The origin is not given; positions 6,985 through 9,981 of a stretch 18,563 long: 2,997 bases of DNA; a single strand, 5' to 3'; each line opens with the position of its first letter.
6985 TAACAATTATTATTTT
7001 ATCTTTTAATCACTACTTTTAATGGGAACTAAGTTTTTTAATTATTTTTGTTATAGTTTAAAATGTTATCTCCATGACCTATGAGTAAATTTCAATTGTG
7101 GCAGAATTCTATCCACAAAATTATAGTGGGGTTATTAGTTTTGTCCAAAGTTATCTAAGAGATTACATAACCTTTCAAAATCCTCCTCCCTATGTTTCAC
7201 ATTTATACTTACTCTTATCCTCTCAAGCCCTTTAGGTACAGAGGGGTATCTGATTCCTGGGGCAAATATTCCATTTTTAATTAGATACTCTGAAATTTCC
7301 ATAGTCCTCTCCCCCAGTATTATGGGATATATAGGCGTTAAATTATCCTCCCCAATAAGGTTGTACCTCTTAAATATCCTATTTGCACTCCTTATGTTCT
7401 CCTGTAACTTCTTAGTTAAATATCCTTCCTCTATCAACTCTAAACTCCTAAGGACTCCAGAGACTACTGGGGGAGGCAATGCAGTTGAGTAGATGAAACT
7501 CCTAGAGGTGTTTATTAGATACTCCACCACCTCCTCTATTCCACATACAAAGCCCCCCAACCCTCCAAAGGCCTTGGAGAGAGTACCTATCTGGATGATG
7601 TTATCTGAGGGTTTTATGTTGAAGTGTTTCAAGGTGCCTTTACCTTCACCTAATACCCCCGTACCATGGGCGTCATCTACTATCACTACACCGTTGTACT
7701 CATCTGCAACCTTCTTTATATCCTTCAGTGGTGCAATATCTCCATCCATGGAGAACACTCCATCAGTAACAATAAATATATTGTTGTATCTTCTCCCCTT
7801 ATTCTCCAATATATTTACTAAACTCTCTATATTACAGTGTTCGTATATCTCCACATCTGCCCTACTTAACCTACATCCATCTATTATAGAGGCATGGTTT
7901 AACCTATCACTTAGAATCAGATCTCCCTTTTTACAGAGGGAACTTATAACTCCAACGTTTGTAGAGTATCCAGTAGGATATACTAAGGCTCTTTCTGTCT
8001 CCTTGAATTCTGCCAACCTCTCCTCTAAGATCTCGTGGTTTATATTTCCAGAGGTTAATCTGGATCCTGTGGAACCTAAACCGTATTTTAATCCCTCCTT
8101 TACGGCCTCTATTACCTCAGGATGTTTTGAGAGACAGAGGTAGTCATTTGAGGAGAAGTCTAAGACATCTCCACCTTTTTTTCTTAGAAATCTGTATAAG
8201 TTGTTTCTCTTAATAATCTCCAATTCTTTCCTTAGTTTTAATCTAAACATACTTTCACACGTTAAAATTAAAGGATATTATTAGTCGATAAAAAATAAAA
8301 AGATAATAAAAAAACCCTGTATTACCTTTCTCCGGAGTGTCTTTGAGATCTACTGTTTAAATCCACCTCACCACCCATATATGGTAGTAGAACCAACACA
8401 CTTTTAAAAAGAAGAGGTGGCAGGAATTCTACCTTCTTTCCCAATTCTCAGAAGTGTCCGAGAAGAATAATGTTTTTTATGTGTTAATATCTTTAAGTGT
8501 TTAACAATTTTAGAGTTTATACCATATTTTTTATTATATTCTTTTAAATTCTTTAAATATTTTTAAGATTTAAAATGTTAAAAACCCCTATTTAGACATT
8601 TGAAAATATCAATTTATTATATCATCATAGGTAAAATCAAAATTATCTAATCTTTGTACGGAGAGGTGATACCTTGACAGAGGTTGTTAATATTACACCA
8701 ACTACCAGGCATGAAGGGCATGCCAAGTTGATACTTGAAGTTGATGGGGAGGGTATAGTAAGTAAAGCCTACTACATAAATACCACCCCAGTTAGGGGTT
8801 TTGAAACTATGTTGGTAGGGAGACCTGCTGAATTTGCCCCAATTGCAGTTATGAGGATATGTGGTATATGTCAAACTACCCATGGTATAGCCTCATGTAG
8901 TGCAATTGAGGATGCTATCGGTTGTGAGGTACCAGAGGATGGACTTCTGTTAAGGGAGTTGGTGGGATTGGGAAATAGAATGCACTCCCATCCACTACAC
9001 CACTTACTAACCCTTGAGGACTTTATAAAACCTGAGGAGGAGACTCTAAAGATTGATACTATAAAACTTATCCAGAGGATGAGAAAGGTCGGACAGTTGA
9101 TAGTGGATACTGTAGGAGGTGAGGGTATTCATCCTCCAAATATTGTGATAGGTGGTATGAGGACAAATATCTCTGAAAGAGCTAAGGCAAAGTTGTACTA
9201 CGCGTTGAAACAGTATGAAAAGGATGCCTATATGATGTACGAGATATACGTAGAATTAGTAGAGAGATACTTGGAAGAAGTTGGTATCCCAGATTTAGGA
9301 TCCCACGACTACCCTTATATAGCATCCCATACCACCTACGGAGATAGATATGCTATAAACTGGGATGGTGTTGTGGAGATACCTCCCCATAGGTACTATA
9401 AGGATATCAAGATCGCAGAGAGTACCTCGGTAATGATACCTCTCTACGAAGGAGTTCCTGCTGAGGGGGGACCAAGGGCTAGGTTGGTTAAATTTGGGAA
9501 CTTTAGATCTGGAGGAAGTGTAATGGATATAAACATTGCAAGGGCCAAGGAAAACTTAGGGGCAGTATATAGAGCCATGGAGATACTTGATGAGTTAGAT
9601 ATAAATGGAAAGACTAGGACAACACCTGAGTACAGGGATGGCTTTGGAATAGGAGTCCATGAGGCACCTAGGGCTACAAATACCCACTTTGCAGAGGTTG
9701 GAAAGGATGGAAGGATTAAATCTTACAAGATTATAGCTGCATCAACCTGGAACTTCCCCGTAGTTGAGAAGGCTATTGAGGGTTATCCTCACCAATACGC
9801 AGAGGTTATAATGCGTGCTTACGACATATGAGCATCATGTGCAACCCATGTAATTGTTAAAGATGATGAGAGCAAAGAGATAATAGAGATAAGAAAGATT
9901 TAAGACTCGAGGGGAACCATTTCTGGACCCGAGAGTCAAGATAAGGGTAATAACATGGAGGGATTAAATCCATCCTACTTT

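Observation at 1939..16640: One foldback (imperfect-palindrome) repeat family fills almost every long intergenic spacer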

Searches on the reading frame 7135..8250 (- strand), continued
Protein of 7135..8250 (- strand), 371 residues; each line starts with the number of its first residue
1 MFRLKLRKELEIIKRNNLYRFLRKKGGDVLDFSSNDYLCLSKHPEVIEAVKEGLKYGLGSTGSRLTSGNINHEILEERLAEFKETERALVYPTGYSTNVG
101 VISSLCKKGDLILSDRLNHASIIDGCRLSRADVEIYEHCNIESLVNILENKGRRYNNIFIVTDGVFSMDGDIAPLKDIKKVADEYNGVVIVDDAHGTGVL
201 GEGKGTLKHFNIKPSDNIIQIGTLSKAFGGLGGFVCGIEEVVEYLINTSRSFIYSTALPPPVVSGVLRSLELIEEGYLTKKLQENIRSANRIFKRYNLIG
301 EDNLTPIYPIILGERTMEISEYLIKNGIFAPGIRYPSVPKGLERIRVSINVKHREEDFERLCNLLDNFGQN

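Call 77: find_homologous_proteins(query=L031:9376-9957:-, max_evalue=1e-40)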
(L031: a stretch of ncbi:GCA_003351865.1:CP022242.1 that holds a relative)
Query L031:9376-9957:- (193 aa): 25 proteins with E <= 1e-40 among 503 candidates.
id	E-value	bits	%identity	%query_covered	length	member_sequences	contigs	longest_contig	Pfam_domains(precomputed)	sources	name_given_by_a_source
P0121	4.2e-106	371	90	99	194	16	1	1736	PF03737.22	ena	-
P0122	4.5e-106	371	90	99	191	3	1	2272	PF03737.22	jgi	-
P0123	4.8e-106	371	87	100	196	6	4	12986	PF03737.22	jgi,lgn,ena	-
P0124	9.0e-106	370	90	99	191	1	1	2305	PF03737.22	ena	-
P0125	4.0e-105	368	89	99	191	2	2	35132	PF03737.22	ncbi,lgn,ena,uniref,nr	ncbi:MAG TPA: RraA family protein [Methanothermococcus okinawensis]|uniref:RraA family protein n=1 T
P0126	5.6e-104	364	87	100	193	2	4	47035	PF03737.22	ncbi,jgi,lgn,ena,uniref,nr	ncbi:MAG TPA: RraA family protein [Methanothermococcus okinawensis]|uniref:RraA family protein n=1 T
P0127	4.6e-91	322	72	100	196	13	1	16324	PF03737.22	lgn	-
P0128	5.7e-78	279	66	99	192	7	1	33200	PF03737.22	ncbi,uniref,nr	ncbi:RraA family protein [Methanothermococcus sp.]|uniref:RraA family protein n=1 Tax=Methanothermoc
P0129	8.0e-77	275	64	99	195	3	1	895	PF03737.22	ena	-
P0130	8.7e-77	275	65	99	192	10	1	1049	PF03737.22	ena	-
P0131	3.9e-75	270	63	99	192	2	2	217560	PF03737.22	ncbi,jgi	-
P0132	6.1e-75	269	64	100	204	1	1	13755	PF03737.22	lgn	-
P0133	6.2e-75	269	64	100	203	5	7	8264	PF03737.22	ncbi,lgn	-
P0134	2.4e-72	261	65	100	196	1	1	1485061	PF03737.22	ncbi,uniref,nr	ncbi:RraA family protein [Methanocaldococcus fervens]|uniref:Dimethylmenaquinone methyltransferase n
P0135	1.3e-70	255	62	100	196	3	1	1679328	PF03737.22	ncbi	ncbi:RraA family protein [Methanocaldococcus sp. 10A]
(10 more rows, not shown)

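Call 78: find_encoding_contigs(protein=P0123, flank=10000, max_places=4)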
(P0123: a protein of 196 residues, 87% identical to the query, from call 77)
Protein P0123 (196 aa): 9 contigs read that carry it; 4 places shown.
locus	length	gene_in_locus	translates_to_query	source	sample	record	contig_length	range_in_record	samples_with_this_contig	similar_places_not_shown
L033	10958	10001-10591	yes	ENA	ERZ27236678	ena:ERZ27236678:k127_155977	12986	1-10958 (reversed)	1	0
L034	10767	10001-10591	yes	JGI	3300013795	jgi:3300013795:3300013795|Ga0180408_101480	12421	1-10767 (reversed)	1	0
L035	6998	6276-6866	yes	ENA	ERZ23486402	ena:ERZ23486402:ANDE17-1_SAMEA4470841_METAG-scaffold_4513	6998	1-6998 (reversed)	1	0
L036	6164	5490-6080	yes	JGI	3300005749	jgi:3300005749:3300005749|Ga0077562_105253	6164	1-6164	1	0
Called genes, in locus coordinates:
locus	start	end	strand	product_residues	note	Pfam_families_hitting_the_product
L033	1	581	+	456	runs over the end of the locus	PF00037:Fer4, PF12797:Fer4_2 (weak), PF12837:Fer4_6 (weak), PF13187:Fer4_9, PF07992:Pyr_redox_2 (weak), PF00037:Fer4 (weak), PF12838:Fer4_7, PF13187:Fer4_9 (weak), +5 more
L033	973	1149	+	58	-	PF02662:FlpD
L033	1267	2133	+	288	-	PF01058:Oxidored_q6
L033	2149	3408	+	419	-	PF27537:HoxH, PF00374:NiFeSe_Hases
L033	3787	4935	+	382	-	-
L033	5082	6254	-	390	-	PF22660:RS_preATP-grasp-like, PF01071:GARS_A (weak), PF02222:ATP-grasp, PF02655:ATP-grasp_3 (weak), PF02786:CPSase_L_D2, PF07478:Dala_Dala_lig_C, PF21244:PurT_C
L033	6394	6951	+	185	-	PF00753:Lactamase_B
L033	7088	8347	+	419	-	PF01523:PmbA_TldD_1st, PF19290:PmbA_TldD_2nd, PF19289:PmbA_TldD_3rd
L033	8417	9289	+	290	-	PF00142:Fer4_NifH (faint), PF01656:CbiA, PF02374:ArsA_ATPase (faint), PF09140:MipZ (weak), PF10609:ParA, PF13614:AAA_31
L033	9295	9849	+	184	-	PF00156:Pribosyltran, PF14681:UPRTase (weak)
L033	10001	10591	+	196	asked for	PF03737:RraA-like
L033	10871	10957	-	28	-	?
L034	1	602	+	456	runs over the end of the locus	PF00037:Fer4, PF12797:Fer4_2 (weak), PF12837:Fer4_6 (weak), PF13187:Fer4_9, PF07992:Pyr_redox_2 (weak), PF00037:Fer4 (weak), PF12838:Fer4_7, PF13187:Fer4_9 (weak), +5 more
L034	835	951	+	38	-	PF02662:FlpD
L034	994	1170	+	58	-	PF02662:FlpD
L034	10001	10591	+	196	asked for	PF03737:RraA-like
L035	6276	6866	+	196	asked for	PF03737:RraA-like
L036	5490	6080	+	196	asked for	PF03737:RraA-like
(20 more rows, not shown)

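Call 79: find_encoding_contigs(protein=P0126, flank=10000, max_places=4)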
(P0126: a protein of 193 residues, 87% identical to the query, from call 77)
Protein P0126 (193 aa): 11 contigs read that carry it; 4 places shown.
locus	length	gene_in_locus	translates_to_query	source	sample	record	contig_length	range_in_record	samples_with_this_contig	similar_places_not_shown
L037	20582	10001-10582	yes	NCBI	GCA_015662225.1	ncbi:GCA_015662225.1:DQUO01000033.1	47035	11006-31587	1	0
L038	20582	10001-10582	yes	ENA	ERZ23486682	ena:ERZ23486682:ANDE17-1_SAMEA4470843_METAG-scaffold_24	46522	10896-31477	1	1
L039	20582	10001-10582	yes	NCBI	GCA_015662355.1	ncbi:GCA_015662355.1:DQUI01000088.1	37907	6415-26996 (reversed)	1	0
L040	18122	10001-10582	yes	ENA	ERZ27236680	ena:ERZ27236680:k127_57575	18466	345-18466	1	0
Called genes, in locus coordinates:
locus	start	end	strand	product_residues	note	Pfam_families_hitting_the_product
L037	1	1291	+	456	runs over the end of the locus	PF07992:Pyr_redox_2 (faint), PF13484:Fer4_16 (faint), PF13237:Fer4_10 (faint), PF00037:Fer4 (weak), PF12797:Fer4_2 (weak), PF13187:Fer4_9, PF12838:Fer4_7 (weak), PF14697:Fer4_21, +2 more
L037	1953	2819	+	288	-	PF01058:Oxidored_q6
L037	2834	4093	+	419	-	PF27537:HoxH, PF00374:NiFeSe_Hases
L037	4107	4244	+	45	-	-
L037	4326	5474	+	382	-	-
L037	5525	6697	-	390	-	PF22660:RS_preATP-grasp-like, PF01071:GARS_A (weak), PF02222:ATP-grasp, PF02786:CPSase_L_D2 (weak), PF07478:Dala_Dala_lig_C (weak), PF21244:PurT_C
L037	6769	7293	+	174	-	PF00753:Lactamase_B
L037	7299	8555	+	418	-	PF01523:PmbA_TldD_1st, PF19290:PmbA_TldD_2nd (weak), PF19289:PmbA_TldD_3rd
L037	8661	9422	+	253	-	PF00142:Fer4_NifH (weak), PF01656:CbiA, PF02374:ArsA_ATPase (faint), PF09140:MipZ (weak), PF10609:ParA, PF13614:AAA_31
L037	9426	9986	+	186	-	PF00156:Pribosyltran, PF14681:UPRTase (weak)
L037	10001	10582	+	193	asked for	PF03737:RraA-like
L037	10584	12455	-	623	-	PF03453:MoeA_N, PF00994:MoCF_biosynth, PF03454:MoeA_C, PF12727:PBP_like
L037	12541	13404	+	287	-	PF01063:Aminotran_4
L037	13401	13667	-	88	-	PF01998:DUF131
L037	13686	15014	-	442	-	PF00344:SecY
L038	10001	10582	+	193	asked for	PF03737:RraA-like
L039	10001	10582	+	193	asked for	PF03737:RraA-like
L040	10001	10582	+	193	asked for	PF03737:RraA-like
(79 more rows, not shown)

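Call 89: find_homologous_proteins(query=L030:14399-15289:+, max_evalue=1e-80)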
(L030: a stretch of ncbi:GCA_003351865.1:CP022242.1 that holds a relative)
Query L030:14399-15289:+ (296 aa): 3400 proteins with E <= 1e-80 among 8000 candidates; the best 120 are listed.
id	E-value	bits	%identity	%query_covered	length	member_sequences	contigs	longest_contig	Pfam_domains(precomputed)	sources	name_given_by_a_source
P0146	6.2e-174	595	93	100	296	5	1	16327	PF00696.34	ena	-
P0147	1.9e-172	590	94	100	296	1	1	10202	PF00696.34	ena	-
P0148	7.3e-172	589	92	100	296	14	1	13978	PF00696.34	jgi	-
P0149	2.5e-163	561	87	100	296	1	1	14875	PF00696.34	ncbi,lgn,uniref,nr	ncbi:MAG TPA: acetylglutamate kinase [Methanothermococcus okinawensis]|uniref:Acetylglutamate kinase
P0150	3.3e-163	560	87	100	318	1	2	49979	PF00696.34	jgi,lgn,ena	-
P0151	3.5e-163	560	87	99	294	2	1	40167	PF00696.34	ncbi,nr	ncbi:acetylglutamate kinase [Methanothermococcus sp. SCGC AD-155-C09]|nr:acetylglutamate kinase [Met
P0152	2.3e-153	528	81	99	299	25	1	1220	PF00696.34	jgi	-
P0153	3.6e-152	524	82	98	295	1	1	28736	PF00696.34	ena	-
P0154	1.5e-151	522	81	99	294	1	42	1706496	PF00696.34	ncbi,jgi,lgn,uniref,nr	ncbi:MAG: acetylglutamate kinase [Methanothermococcus sp.]|jgi:acetylglutamate kinase|uniref:acetylg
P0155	3.7e-151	521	80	99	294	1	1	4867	PF00696.34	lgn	-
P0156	1.2e-150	519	77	99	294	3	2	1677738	PF00696.34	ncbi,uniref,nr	ncbi:acetylglutamate kinase [Methanococcus aeolicus]|uniref:Acetylglutamate kinase n=1 Tax=Methanoco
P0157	1.4e-150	519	80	99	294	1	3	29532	PF00696.34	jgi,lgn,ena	-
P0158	1.7e-150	518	94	88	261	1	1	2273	PF00696.34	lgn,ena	-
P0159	1.5e-149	515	93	88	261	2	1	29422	PF00696.34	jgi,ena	-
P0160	3.3e-149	514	77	99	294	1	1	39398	PF00696.34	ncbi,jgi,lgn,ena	-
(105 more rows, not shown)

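Call 90: find_encoding_contigs(protein=P0148, flank=10000, max_places=3)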
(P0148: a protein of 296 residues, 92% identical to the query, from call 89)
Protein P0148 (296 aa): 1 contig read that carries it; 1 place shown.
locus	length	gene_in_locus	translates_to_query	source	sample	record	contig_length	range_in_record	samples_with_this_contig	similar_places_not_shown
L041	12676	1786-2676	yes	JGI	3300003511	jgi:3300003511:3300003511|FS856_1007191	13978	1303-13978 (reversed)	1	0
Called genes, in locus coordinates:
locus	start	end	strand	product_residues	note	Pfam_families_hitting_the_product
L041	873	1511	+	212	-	PF13746:Fer4_18 (weak), PF00037:Fer4 (weak), PF25160:LdpA_Fe-S-bd (weak), PF13237:Fer4_10 (weak), PF12838:Fer4_7 (weak), PF13484:Fer4_16 (weak), PF14697:Fer4_21 (weak), PF13237:Fer4_10, +13 more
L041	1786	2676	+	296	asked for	PF00696:AA_kinase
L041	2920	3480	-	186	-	PF09858:DUF2085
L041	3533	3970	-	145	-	PF27404:MJ1491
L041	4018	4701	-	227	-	PF00923:TAL_FSA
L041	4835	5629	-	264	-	PF01189:Methyltr_RsmB-F, PF13847:Methyltransf_31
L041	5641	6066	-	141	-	PF09721:Exosortase_EpsH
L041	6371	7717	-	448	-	PF02310:B12-binding (weak), PF04055:Radical_SAM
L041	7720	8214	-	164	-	PF13527:Acetyltransf_9 (faint), PF00583:Acetyltransf_1, PF13673:Acetyltransf_10, PF13508:Acetyltransf_7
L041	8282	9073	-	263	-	PF01946:Thi4, PF00890:FAD_binding_2 (weak), PF01266:DAO (weak), PF01494:FAD_binding_3, PF03486:HI0933_like, PF07992:Pyr_redox_2 (weak), PF12831:FAD_oxidored, PF13450:NAD_binding_8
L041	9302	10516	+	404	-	PF01941:AdoMet_Synthase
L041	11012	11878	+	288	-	PF01634:HisG, PF08029:HisG_C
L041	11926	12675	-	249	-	PF03649:UPF0014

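Call 91: find_encoding_contigs(protein=P0159, flank=10000, max_places=3)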
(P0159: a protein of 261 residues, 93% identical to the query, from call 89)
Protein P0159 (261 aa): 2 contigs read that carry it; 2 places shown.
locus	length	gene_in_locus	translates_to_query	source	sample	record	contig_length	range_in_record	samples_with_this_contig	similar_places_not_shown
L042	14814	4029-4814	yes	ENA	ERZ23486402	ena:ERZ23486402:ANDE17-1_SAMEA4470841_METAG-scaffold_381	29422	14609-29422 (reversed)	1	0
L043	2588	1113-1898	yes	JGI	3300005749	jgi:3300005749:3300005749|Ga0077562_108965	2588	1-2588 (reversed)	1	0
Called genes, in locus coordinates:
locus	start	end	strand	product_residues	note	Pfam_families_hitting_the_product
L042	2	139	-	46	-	?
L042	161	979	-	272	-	PF01206:TusA, PF02635:DsrE, PF13686:DrsE_2 (weak)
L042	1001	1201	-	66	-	-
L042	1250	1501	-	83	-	PF00085:Thioredoxin, PF01323:DSBA (faint), PF05768:Glrx-like (weak), PF13192:Thioredoxin_3, PF13462:Thioredoxin_4 (faint), PF00462:Glutaredoxin, PF07689:KaiB (weak)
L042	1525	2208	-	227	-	PF02596:DUF169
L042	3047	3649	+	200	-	PF13746:Fer4_18 (weak), PF00037:Fer4 (weak), PF25160:LdpA_Fe-S-bd (weak), PF13237:Fer4_10 (weak), PF12838:Fer4_7 (weak), PF13484:Fer4_16 (weak), PF14697:Fer4_21, PF13237:Fer4_10, +13 more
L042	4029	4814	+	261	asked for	PF00696:AA_kinase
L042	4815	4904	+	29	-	-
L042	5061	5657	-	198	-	PF09858:DUF2085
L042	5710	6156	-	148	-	PF27404:MJ1491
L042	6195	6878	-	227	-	PF00923:TAL_FSA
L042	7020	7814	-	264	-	PF01189:Methyltr_RsmB-F, PF13847:Methyltransf_31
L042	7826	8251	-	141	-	PF09721:Exosortase_EpsH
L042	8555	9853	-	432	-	PF02310:B12-binding (weak), PF04055:Radical_SAM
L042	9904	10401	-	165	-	PF13527:Acetyltransf_9 (faint), PF00583:Acetyltransf_1, PF13673:Acetyltransf_10, PF13508:Acetyltransf_7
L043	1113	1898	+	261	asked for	PF00696:AA_kinase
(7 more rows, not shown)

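Call 92: find_encoding_contigs(protein=P0146, flank=10000, max_places=3)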
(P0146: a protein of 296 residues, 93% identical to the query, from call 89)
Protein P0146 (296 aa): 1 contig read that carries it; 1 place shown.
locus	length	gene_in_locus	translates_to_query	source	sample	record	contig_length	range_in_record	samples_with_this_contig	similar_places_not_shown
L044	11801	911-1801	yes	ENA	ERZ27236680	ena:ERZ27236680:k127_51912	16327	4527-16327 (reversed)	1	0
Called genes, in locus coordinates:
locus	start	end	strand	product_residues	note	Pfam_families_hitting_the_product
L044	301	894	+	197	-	PF12838:Fer4_7 (weak), PF00037:Fer4, PF13237:Fer4_10 (weak), PF00037:Fer4 (weak), PF12838:Fer4_7 (weak), PF14697:Fer4_21, PF12838:Fer4_7, PF13237:Fer4_10, +15 more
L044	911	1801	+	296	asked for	PF00696:AA_kinase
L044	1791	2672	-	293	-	PF01937:ARMT1-like_dom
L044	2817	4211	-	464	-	PF00587:tRNA-synt_2b, PF03129:HGTP_anticodon, PF09181:ProRS-C_2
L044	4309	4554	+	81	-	-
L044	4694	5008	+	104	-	PF06094:GGACT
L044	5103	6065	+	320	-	PF04055:Radical_SAM, PF16199:Radical_SAM_C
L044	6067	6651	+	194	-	PF04289:DUF447_N, PF20766:DUF447_C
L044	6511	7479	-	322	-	-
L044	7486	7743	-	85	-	-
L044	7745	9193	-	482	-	PF01935:DUF87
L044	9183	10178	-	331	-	-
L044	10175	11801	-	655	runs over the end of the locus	-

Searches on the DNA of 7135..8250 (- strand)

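Call 86: search_dna_similar(query=L031:8909-9218:+, collection=plasmids, mode=distant, max_evalue=0.001, max_rows=10)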
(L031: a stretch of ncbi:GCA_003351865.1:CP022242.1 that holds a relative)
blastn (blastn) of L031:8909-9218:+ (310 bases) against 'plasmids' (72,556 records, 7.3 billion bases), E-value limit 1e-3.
No match.

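Call 88: search_rna_families(sources=[L030, L031], threshold=gathering)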
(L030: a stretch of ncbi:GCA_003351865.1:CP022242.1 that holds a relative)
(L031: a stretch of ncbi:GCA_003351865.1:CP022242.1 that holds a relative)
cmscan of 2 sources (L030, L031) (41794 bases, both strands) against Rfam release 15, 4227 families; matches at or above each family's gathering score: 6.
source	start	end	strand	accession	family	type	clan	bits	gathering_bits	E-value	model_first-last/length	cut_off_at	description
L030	12223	12296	+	RF00005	tRNA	Gene; tRNA;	CL00001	74.2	29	1.4e-14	1-71/71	no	tRNA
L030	11958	12031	+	RF00005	tRNA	Gene; tRNA;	CL00001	71.1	29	1e-13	1-71/71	no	tRNA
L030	12312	12426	+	RF00001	5S_rRNA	Gene; rRNA;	CL00113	69.7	38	7.7e-13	1-120/120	no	5S ribosomal RNA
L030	12142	12215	+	RF00005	tRNA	Gene; tRNA;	CL00001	66.7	29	1.7e-12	1-71/71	no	tRNA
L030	12439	12513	+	RF00005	tRNA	Gene; tRNA;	CL00001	58.4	29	3.3e-10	1-71/71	no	tRNA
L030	12044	12118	+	RF00005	tRNA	Gene; tRNA;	CL00001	51.3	29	2.8e-08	1-71/71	no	tRNA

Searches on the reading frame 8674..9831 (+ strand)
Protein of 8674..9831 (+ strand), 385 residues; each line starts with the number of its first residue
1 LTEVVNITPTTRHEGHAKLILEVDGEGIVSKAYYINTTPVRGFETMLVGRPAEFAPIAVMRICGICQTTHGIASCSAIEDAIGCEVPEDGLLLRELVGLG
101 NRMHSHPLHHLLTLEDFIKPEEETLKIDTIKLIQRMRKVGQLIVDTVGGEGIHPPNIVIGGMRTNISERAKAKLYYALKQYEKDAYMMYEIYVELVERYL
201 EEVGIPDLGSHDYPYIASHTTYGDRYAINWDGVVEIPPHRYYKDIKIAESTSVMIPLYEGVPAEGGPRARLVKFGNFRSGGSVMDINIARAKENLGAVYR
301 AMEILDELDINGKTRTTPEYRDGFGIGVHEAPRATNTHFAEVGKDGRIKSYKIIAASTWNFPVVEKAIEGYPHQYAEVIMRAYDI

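Call 12: search_protein_families(library=pfam, proteins=[window:8674-9831:+])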
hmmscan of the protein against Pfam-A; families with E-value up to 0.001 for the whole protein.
window:8674-9831:+ (385 aa): 1 family
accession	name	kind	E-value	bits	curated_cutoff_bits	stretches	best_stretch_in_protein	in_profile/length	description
PF00374.24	NiFeSe_Hases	-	1.6e-27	97.1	25.8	2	41-120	1-81/508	Nickel-dependent hydrogenase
